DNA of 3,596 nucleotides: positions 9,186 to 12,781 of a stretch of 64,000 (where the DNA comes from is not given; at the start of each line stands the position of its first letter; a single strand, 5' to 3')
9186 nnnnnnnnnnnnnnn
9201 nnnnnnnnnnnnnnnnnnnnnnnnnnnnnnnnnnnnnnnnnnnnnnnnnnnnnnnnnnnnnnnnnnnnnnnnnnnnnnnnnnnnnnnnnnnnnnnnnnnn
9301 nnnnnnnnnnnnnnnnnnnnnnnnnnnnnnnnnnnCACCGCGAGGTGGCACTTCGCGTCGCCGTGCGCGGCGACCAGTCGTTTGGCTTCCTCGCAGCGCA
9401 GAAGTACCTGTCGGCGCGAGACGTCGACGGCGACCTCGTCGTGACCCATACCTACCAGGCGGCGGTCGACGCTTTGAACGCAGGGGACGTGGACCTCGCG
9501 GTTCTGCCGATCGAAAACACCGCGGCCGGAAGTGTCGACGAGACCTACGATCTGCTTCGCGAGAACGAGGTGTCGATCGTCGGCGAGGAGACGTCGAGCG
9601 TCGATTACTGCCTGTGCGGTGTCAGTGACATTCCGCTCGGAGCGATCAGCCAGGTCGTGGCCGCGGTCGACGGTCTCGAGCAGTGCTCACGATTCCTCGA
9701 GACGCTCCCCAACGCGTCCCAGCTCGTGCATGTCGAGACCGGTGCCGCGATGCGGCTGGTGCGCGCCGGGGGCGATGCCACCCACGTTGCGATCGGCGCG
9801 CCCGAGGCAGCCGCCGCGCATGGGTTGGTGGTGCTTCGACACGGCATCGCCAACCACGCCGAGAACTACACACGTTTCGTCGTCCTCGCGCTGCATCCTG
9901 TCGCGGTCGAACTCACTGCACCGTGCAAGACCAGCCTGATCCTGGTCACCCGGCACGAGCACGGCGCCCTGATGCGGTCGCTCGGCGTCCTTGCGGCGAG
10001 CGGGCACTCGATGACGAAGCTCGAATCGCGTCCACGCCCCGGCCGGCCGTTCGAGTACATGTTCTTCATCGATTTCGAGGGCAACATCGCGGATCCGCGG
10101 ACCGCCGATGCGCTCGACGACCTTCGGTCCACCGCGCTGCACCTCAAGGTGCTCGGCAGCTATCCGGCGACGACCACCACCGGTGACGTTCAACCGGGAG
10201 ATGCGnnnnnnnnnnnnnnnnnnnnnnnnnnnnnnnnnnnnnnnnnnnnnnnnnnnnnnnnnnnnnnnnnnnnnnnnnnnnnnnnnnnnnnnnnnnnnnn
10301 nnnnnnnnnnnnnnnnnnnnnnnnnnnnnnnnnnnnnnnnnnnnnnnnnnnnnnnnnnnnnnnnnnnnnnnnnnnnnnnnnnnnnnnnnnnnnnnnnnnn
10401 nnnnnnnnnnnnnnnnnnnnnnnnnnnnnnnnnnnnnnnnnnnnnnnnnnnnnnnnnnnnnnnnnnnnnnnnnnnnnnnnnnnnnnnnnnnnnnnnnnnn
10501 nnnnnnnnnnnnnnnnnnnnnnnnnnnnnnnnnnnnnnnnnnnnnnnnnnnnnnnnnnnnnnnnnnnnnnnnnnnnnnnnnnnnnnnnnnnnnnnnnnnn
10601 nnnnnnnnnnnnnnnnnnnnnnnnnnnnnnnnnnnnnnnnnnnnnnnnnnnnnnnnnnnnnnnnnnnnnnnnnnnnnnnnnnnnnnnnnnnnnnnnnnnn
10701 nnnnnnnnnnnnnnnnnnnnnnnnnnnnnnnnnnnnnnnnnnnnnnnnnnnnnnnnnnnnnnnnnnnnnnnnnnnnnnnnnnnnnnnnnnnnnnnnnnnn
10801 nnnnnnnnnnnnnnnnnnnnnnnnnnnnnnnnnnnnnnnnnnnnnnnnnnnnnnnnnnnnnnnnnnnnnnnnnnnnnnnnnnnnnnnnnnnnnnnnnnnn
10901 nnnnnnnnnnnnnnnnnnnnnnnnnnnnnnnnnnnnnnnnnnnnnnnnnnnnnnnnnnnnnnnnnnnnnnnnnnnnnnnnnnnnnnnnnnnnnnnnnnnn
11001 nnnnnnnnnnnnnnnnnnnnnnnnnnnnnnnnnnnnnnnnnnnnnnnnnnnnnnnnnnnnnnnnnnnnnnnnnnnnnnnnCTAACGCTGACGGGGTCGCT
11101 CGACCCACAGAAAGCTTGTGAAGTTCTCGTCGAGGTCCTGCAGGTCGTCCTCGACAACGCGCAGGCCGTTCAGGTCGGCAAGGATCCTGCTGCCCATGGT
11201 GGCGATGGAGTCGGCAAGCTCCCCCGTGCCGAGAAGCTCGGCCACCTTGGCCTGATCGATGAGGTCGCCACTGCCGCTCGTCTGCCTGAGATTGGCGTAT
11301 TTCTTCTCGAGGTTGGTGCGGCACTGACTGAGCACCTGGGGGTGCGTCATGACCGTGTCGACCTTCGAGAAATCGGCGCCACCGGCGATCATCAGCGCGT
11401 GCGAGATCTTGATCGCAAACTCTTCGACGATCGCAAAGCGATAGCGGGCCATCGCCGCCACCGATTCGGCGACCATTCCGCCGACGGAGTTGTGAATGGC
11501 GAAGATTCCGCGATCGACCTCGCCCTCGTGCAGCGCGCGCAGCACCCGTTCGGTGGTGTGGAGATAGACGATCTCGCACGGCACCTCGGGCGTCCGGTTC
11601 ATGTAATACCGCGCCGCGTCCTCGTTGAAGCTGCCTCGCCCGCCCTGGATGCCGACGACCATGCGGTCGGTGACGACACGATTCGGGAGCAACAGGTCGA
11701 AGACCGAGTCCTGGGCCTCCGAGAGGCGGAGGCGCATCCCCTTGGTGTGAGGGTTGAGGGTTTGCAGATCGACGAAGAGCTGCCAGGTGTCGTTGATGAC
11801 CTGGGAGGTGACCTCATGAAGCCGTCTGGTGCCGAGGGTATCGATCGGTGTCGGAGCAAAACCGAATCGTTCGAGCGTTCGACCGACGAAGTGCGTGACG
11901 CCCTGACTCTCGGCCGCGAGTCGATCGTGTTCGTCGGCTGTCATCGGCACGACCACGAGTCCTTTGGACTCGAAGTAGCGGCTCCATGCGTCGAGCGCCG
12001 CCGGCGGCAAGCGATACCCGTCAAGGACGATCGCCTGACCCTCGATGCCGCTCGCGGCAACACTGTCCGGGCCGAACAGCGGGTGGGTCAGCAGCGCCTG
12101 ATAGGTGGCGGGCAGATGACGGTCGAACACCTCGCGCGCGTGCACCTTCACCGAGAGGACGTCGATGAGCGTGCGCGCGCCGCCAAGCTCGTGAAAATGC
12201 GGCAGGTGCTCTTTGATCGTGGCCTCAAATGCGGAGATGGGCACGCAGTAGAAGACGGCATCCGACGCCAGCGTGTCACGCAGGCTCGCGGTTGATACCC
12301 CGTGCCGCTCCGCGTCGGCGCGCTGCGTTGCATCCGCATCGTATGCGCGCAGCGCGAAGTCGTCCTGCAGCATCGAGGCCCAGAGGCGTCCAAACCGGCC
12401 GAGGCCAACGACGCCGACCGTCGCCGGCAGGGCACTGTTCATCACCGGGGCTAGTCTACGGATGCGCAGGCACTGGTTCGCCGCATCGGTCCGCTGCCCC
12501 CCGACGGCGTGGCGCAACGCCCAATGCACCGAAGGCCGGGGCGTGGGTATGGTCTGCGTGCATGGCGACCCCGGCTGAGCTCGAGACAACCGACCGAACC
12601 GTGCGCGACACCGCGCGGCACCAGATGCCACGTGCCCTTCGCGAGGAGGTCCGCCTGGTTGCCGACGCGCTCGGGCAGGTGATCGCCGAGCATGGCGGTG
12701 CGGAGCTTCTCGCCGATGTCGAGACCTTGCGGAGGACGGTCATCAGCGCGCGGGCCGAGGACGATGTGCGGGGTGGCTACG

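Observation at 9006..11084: Single ORF fusing chorismate mutase, prephenate dehydratase, ACT and DAHP synthase I-beta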

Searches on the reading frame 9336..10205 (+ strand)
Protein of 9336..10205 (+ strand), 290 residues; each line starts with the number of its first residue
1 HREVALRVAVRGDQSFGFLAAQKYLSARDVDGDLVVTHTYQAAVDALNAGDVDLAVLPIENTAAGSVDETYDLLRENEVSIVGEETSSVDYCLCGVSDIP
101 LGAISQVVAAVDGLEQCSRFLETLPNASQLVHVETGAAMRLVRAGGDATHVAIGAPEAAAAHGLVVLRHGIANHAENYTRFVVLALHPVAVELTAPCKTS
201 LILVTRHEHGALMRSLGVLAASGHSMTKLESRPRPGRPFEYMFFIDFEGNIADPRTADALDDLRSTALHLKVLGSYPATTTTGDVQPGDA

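Call 14: search_solved_structures(query=window:9336-10205:+, max_evalue=0.00001, show_alignments=3)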
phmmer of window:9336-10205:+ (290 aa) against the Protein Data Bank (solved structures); distinct sequences matched with E-value up to 0.00001: 6.
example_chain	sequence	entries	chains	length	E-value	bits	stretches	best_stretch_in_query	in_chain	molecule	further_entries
2qmx_A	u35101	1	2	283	1.2e-35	126.5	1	40-278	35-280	Prephenate dehydratase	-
7alz_A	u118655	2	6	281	1.4e-28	103.4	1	38-279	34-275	Prephenate dehydratase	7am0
3mwb_A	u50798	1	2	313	1.4e-24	90.2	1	39-278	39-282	Prephenate dehydratase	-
6vh5_A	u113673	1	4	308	1.7e-24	90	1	36-281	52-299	Prephenate dehydratase:Amino acid-binding ACT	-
4lub_A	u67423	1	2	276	1.1e-20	77.4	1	34-277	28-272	Putative prephenate dehydratase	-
2qmw_A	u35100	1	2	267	1.5e-09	41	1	15-252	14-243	Prephenate dehydratase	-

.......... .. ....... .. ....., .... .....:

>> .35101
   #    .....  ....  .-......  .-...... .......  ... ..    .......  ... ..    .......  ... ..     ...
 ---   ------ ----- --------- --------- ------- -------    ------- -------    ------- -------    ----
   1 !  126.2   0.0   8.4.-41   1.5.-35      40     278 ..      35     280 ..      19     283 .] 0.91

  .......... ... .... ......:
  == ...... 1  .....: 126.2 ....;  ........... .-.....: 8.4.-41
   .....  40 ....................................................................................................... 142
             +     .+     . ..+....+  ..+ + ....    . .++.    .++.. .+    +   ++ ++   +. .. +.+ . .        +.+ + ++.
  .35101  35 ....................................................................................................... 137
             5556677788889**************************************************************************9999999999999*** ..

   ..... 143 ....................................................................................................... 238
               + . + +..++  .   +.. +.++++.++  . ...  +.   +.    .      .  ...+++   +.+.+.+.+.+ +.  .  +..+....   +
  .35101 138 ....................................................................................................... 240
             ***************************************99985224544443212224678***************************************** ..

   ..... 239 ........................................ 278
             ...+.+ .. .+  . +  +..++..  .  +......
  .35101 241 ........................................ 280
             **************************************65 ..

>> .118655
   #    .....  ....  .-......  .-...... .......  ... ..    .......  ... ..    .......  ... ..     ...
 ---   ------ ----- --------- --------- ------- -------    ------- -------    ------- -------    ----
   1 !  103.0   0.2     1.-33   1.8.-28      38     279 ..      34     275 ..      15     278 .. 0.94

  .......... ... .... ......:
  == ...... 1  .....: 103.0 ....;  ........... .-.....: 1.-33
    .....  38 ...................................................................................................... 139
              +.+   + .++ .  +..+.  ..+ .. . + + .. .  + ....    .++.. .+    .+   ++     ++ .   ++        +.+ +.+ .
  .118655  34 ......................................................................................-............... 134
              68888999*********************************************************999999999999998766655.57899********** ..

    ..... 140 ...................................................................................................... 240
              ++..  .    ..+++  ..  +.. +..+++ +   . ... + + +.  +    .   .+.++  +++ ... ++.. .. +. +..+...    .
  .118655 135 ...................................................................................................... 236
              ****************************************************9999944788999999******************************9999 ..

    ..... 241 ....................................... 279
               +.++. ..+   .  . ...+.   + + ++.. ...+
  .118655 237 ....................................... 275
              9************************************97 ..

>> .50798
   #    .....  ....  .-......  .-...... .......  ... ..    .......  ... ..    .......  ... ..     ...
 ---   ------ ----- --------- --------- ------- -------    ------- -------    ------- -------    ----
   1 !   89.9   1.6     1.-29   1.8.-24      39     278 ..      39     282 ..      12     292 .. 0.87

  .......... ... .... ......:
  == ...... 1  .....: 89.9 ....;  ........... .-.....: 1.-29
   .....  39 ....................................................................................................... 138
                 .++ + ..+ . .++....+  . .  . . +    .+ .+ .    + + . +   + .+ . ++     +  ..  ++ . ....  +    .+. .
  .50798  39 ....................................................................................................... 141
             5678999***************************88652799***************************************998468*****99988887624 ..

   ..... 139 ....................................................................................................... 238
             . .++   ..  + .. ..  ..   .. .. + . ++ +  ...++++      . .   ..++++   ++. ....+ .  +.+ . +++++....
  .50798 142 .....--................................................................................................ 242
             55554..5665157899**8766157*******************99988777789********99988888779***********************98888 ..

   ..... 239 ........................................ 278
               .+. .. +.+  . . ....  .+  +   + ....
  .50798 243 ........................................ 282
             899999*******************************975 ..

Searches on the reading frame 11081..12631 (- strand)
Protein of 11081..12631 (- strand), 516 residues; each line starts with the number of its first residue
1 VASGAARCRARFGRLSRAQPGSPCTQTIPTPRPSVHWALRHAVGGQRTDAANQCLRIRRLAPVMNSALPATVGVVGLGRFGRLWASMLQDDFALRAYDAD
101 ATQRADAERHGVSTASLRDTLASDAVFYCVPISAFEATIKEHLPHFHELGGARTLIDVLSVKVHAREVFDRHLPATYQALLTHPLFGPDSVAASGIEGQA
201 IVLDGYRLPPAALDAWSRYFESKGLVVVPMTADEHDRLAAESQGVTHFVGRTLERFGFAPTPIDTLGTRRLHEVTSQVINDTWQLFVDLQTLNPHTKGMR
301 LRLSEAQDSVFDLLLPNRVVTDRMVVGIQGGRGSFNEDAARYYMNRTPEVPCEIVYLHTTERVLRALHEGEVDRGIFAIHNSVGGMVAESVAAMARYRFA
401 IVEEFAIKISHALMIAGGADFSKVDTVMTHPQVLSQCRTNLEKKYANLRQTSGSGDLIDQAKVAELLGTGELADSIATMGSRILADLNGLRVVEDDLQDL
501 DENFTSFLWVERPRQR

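Call 3: search_protein_families(library=pfam, proteins=[window:11081-12631:-], max_evalue=0.01)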
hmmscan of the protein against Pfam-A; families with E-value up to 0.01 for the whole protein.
window:11081-12631:- (516 aa): 3 families
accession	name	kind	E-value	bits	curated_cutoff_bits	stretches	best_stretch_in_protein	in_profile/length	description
PF00800.23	PDT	-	2.8e-34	118.9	25.2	1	326-513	1-179/181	Prephenate dehydratase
PF02153.23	PDH_N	-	1.6e-11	44.3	26.5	1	96-197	16-121/154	Prephenate dehydrogenase, nucleotide-binding domain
PF02826.25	2-Hacid_dh_C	-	2.4e-05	24.2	25.1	1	62-133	29-102/178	D-isomer specific 2-hydroxyacid dehydrogenase, NAD binding domain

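Call 4: search_protein_families(library=ncbifam, proteins=[window:11081-12631:-], max_evalue=0.001)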
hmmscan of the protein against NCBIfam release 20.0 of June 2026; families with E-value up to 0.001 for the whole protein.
window:11081-12631:- (516 aa): 12 families
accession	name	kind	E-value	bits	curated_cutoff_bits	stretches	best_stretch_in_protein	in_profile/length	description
NF008866.0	PRK11899.1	equivalog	1e-25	90.6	359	1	323-512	5-182/283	prephenate dehydratase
NF008865.0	PRK11898.1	equivalog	3.4e-25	88.7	219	1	324-513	2-185/284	prephenate dehydratase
NF006409.0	PRK08655.1-3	equivalog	1e-24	87.6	310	1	75-309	7-243/290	prephenate dehydrogenase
NF007910.0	PRK10622.1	equivalog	2.5e-17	62.9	577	1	324-512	104-285/386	bifunctional chorismate mutase/prephenate dehydratase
NF006408.0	PRK08655.1-2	equivalog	4.4e-17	62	422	1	73-248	10-183/441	prephenate dehydrogenase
NF006411.0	PRK08655.1-5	equivalog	3.2e-14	52.6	464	1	104-257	38-192/443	prephenate dehydrogenase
NF006407.0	PRK08655.1-1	equivalog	2.7e-10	39.6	834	1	84-252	16-183/439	prephenate dehydrogenase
NF006410.0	PRK08655.1-4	equivalog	6.6e-09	35.1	498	1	119-249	59-185/446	prephenate dehydrogenase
NF005032.0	PRK06444.1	equivalog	1.6e-07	31.2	293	1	77-299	9-185/197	prephenate dehydrogenase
NF011381.1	PRK14806.1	equivalog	1.6e-06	26.7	902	1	71-250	5-195/733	bifunctional prephenate dehydrogenase/3-phosphoshikimate 1-carboxyvinyltransferase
NF005694.0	PRK07502.1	equivalog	2.9e-06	26.8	409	1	71-250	8-197/310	prephenate/arogenate dehydrogenase family protein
NF008400.0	PRK11199.1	equivalog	4.4e-06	25.9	273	1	68-249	98-259/374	bifunctional chorismate mutase/prephenate dehydrogenase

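Call 44: find_homologous_proteins(query=window:11084-12442:-, max_evalue=1e-10)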
Query window:11084-12442:- (453 aa): 719 proteins with E <= 1e-10 among 8000 candidates; the best 120 are listed.
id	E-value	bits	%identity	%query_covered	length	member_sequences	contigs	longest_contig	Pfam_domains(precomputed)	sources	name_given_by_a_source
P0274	1.5e-288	975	95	100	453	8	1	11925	PF00800.24,PF26213.1,PF02153.24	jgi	jgi:arogenate dehydrogenase (NADP+)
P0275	2.9e-277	938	91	100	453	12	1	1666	PF00800.24,PF26213.1,PF02153.24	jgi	jgi:arogenate dehydrogenase (NADP+), plant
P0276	1.2e-272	923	90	100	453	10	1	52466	PF00800.24,PF26213.1,PF02153.24,PF02826.26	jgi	jgi:arogenate dehydrogenase (NADP+), plant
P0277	1.6e-271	919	90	100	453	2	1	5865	PF00800.24,PF26213.1,PF02153.24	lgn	-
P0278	1.9e-271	919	90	100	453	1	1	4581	PF00800.24,PF26213.1,PF02153.24,PF02826.26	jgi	jgi:arogenate dehydrogenase (NADP+), plant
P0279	4.4e-264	894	87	100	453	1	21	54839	PF00800.24,PF26213.1,PF02153.24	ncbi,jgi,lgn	-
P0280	6.1e-264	894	87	100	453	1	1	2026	PF00800.24,PF26213.1,PF02153.24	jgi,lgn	jgi:arogenate dehydrogenase (NADP+)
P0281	2.6e-263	892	87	100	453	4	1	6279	PF00800.24,PF26213.1,PF02153.24,PF02826.26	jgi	jgi:prephenate dehydrogenase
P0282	2.7e-263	892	87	100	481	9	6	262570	PF00800.24,PF26213.1,PF02153.24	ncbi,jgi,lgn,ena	jgi:prephenate dehydrogenase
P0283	7.3e-263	890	87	100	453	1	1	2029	PF00800.24,PF26213.1,PF02153.24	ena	-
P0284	1.4e-262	889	88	100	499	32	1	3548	PF00800.24,PF26213.1,PF02153.24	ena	-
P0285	5.1e-262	888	87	100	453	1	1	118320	PF00800.24,PF26213.1,PF02153.24,PF02826.26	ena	-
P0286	1.1e-261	886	87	100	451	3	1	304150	PF00800.24,PF26213.1,PF02153.24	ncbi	ncbi:MAG: prephenate dehydrogenase/arogenate dehydrogenase family protein [Candidatus Dormibacteria 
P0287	2.8e-261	885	87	100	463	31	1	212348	PF00800.24,PF26213.1,PF02153.24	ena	-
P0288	9.0e-261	883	87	100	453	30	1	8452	PF00800.24,PF26213.1,PF02153.24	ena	-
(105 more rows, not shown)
